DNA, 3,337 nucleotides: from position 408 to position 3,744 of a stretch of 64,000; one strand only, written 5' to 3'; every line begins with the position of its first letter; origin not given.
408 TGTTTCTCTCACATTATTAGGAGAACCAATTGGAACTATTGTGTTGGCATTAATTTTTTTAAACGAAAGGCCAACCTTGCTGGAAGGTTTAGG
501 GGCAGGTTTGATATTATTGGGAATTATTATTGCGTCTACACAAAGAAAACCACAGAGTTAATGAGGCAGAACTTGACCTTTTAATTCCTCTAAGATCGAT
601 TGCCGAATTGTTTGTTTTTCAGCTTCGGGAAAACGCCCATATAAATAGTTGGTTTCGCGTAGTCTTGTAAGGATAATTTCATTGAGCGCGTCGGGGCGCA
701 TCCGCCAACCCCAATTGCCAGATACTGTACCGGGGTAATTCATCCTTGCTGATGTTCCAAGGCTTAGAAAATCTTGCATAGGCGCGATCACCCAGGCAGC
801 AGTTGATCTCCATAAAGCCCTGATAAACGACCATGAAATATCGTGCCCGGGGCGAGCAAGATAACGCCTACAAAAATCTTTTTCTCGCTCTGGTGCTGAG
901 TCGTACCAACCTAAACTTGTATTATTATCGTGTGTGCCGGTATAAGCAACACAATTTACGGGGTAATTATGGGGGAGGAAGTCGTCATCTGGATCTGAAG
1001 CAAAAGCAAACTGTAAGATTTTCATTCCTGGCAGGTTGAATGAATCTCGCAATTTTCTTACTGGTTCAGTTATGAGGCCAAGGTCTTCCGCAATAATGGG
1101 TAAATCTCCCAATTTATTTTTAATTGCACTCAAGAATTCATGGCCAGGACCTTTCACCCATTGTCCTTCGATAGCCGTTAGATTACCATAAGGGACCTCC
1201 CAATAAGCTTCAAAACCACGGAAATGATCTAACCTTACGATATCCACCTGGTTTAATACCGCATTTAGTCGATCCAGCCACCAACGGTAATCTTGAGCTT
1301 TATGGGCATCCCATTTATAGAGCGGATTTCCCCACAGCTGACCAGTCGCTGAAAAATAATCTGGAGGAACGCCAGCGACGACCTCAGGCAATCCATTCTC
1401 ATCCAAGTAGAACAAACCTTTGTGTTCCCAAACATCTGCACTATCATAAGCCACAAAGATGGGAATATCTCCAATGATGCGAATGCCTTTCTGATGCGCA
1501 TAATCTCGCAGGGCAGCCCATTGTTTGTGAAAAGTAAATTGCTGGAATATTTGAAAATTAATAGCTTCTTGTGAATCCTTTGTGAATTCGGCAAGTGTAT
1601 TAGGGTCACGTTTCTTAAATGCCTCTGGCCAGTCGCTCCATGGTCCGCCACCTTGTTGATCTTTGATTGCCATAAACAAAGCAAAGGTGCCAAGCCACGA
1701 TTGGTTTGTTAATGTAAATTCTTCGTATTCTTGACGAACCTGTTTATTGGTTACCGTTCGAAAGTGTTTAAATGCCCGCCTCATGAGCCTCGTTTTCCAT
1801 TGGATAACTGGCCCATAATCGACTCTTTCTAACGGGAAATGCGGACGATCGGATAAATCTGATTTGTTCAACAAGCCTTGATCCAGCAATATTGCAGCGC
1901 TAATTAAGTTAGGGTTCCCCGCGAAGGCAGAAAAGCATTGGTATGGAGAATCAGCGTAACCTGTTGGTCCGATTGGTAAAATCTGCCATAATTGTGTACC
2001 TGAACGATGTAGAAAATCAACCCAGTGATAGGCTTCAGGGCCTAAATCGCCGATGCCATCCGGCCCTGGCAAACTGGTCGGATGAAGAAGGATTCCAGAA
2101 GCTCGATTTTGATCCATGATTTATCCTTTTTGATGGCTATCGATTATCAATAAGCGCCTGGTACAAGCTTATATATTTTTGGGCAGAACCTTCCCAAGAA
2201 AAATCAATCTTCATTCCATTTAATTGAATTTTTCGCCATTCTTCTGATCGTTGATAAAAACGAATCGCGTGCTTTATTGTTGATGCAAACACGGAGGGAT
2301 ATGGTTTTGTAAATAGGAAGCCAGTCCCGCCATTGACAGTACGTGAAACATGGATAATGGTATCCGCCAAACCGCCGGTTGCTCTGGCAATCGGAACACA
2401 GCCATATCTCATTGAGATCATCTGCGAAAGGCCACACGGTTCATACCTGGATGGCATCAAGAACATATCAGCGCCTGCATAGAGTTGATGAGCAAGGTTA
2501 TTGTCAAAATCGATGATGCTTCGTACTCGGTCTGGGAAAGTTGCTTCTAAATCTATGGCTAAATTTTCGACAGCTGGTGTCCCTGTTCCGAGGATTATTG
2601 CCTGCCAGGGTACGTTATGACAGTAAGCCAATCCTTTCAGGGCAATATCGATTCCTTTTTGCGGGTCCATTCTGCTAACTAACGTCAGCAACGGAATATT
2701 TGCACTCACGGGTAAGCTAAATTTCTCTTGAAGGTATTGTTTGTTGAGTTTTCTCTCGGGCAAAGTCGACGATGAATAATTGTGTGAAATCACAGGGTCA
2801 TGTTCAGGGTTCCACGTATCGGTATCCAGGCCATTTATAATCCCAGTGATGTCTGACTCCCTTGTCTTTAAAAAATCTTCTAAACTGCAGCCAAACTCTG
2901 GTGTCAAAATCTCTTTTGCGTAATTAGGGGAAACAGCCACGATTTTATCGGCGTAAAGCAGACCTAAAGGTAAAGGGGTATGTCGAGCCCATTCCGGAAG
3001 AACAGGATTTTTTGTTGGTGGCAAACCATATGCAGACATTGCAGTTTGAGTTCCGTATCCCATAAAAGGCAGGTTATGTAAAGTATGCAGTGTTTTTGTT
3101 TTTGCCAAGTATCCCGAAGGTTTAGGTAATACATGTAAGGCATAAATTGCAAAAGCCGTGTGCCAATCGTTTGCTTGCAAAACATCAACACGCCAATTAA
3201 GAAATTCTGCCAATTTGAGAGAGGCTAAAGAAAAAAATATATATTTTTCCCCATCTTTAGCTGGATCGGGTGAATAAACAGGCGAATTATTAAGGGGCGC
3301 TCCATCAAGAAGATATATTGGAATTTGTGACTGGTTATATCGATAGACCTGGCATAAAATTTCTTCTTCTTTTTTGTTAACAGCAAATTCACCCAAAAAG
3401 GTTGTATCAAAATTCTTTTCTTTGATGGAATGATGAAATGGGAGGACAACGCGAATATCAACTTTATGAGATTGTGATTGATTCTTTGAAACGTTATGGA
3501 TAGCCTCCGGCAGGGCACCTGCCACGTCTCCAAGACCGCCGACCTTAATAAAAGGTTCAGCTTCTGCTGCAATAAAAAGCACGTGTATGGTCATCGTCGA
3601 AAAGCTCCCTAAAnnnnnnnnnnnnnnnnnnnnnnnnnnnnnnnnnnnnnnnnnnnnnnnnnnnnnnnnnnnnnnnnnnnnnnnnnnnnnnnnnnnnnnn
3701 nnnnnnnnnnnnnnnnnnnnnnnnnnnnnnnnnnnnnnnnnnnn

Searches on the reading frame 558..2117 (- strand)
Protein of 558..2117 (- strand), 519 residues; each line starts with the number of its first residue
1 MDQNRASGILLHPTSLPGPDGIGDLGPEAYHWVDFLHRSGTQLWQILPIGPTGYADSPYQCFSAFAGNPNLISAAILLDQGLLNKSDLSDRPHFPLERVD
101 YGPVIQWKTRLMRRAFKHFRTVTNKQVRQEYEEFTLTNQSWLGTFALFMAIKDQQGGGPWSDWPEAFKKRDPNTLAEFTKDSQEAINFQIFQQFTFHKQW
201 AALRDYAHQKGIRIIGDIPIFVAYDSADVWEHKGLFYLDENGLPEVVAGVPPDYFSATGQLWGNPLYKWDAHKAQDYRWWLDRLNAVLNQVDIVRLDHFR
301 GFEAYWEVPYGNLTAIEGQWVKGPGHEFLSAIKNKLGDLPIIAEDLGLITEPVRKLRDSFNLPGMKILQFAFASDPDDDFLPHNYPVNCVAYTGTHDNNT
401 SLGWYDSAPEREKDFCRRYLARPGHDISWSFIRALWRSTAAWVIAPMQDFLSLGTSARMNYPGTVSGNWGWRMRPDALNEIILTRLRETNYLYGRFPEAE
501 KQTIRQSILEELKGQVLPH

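Call 65: search_protein_families(library=pfam, proteins=[window:558-2117:-], max_evalue=0.0001)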
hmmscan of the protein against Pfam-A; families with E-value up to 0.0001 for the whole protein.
window:558-2117:- (519 aa): 1 family
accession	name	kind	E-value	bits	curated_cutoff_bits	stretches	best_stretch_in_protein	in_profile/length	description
PF02446.23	Glyco_hydro_77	-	1.9e-182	607.8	25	1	11-478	1-464/465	4-alpha-glucanotransferase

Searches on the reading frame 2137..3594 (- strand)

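Call 65: search_protein_families(library=pfam, proteins=[window:2137-3594:-], max_evalue=0.0001)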
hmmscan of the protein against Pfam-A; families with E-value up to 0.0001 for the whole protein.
window:2137-3594:- (485 aa): 3 families
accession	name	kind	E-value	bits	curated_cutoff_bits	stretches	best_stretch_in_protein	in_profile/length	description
PF08323.17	Glyco_transf_5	-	7.6e-54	183.4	22.7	1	4-243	1-238/239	Starch synthase catalytic domain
PF00534.26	Glycos_transf_1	-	3.9e-13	49.7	26.4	1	296-454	11-166/172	Glycosyl transferases group 1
PF13692.12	Glyco_trans_1_4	-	1.2e-11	45.5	27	1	302-443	3-139/142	Glycosyl transferases group 1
